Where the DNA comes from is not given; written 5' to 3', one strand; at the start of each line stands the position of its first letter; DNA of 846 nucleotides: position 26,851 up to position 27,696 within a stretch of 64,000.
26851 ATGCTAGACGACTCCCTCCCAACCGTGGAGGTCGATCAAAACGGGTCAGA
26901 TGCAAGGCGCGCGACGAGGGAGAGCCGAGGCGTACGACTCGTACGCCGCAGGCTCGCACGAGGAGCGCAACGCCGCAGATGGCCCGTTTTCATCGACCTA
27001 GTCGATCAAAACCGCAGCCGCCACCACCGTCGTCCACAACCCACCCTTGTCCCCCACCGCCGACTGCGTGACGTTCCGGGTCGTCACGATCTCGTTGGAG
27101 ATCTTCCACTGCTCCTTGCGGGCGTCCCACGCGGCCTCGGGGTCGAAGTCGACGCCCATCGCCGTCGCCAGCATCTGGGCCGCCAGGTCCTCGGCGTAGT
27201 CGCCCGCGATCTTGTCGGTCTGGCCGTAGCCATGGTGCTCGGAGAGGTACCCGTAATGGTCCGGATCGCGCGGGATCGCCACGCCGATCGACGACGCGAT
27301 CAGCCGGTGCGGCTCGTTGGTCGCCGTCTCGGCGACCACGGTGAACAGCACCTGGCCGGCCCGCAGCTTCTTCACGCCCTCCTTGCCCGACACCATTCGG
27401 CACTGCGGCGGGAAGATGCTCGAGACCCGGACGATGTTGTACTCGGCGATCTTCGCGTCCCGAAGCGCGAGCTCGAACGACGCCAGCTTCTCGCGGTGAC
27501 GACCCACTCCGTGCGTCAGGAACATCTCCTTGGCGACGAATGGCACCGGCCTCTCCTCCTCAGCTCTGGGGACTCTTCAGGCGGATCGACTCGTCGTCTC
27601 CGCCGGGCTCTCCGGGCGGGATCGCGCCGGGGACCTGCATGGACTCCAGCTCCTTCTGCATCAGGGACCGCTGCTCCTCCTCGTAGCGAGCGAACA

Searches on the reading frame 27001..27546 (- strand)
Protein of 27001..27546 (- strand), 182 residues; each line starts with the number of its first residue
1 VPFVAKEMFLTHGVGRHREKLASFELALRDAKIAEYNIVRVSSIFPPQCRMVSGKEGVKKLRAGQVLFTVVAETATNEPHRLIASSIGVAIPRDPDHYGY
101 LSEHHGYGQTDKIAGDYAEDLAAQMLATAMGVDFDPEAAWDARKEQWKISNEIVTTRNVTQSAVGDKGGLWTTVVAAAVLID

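Call 22: search_protein_families(library=pfam, proteins=[window:27001-27546:-], max_evalue=0.001)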
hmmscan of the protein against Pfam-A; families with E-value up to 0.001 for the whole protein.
window:27001-27546:- (182 aa): 1 family
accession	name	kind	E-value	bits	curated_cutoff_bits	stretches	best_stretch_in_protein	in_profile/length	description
PF01862.21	PvlArgDC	-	2.5e-59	200.2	22.7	1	4-181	1-161/161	Pyruvoyl-dependent arginine decarboxylase (PvlArgDC)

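Call 78: find_homologous_proteins(query=window:27001-27546:-, max_evalue=1e-30)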
Query window:27001-27546:- (182 aa): 7998 proteins with E <= 1e-30 among 8000 candidates; the best 120 are listed.
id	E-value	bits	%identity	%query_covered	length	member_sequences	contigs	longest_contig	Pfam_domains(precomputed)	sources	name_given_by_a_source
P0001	1.2e-106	372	93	100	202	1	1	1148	PF01862.22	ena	-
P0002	1.1e-105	369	91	100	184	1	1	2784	PF01862.22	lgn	-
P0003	4.0e-104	364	90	100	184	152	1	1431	PF01862.22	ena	-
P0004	3.7e-101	354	91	96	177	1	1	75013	PF01862.22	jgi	jgi:arginine decarboxylase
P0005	1.9e-100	352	86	100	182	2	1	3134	PF01862.22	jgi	jgi:arginine decarboxylase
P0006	3.6e-100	351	86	100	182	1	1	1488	PF01862.22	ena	-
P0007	9.8e-100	349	87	100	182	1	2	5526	PF01862.22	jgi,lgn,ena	-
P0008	3.6e-99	348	86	100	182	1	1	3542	PF01862.22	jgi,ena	-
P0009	1.8e-98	345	86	100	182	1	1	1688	PF01862.22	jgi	jgi:arginine decarboxylase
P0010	2.3e-98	345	86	99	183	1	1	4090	PF01862.22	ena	-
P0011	1.1e-97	343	85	100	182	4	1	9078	PF01862.22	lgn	-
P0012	1.5e-97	342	87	99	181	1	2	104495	PF01862.22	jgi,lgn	jgi:arginine decarboxylase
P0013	1.6e-97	342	84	100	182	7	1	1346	PF01862.22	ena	-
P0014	1.8e-97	342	85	100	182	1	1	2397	PF01862.22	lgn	-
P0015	2.4e-97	342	84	100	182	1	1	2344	PF01862.22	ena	-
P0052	2.0e-94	332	86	96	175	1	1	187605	PF01862.22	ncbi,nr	ncbi:MAG TPA: arginine decarboxylase, pyruvoyl-dependent [Gemmatimonadota bacterium]|nr:arginine dec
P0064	1.4e-91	323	79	99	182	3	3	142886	PF01862.22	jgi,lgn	-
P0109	4.9e-85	302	74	100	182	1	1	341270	PF01862.22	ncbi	-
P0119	9.9e-84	297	72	98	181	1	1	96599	PF01862.22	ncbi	-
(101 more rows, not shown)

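Call 79: find_encoding_contigs(protein=P0109, flank=1500, max_places=1)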
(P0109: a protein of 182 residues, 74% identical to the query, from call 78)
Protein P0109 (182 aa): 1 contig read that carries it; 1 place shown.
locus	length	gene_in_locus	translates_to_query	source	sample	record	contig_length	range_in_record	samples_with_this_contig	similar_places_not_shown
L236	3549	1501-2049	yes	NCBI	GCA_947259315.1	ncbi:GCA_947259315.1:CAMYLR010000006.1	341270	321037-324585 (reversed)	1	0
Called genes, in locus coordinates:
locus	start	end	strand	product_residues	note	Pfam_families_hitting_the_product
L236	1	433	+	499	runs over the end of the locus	PF13860:FlgD_ig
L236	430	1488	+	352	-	-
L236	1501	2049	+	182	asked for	PF01862:PvlArgDC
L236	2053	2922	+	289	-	PF00491:Arginase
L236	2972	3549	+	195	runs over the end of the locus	PF00578:AhpC-TSA, PF08534:Redoxin, PF00085:Thioredoxin, PF13905:Thioredoxin_8 (weak)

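Call 80: find_encoding_contigs(protein=P0119, flank=1500, max_places=1)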
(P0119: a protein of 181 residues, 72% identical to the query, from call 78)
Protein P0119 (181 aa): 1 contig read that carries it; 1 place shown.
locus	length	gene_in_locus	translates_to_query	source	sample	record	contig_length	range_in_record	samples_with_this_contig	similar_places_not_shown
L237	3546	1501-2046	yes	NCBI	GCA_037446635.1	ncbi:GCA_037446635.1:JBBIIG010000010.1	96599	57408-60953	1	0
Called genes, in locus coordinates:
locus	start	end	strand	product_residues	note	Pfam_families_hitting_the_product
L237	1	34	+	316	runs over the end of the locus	PF02729:OTCace_N, PF00185:OTCace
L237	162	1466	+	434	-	PF01979:Amidohydro_1, PF12890:DHOase, PF07969:Amidohydro_3 (weak)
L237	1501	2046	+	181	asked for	PF01862:PvlArgDC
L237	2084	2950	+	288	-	PF00491:Arginase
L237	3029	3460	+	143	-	PF00572:Ribosomal_L13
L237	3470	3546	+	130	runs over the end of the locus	PF00380:Ribosomal_S9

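Call 81: find_encoding_contigs(protein=P0052, flank=1500, max_places=1)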
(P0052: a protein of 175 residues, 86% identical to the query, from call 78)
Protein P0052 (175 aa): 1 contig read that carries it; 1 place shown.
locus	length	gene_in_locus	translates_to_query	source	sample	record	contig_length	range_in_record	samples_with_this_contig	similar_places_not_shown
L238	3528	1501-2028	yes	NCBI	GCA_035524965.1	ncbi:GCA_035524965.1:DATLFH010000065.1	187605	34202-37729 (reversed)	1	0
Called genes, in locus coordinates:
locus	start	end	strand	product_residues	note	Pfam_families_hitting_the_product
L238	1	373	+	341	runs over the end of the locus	-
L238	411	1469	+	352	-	-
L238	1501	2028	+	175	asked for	PF01862:PvlArgDC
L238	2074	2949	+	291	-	PF00491:Arginase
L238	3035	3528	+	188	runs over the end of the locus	PF00578:AhpC-TSA, PF08534:Redoxin, PF00085:Thioredoxin (weak)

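Call 82: find_encoding_contigs(protein=P0064, flank=1500, max_places=1)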
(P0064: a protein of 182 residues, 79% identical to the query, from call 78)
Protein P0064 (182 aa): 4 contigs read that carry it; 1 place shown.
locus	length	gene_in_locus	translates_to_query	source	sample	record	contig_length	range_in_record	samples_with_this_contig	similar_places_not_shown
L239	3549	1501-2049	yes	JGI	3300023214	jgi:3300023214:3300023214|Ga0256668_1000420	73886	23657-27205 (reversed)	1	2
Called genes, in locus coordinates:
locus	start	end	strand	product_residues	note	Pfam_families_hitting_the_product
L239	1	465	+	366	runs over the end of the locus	-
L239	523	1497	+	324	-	-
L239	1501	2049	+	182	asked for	PF01862:PvlArgDC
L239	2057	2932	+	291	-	PF00491:Arginase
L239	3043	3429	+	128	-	PF01978:TrmB (weak), PF03965:Penicillinase_R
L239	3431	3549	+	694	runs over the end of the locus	PF05569:Peptidase_M56, PF02985:HEAT (faint), PF13646:HEAT_2, PF13646:HEAT_2, PF03130:HEAT_PBS (weak), PF13646:HEAT_2, PF03130:HEAT_PBS (weak), PF13646:HEAT_2, +3 more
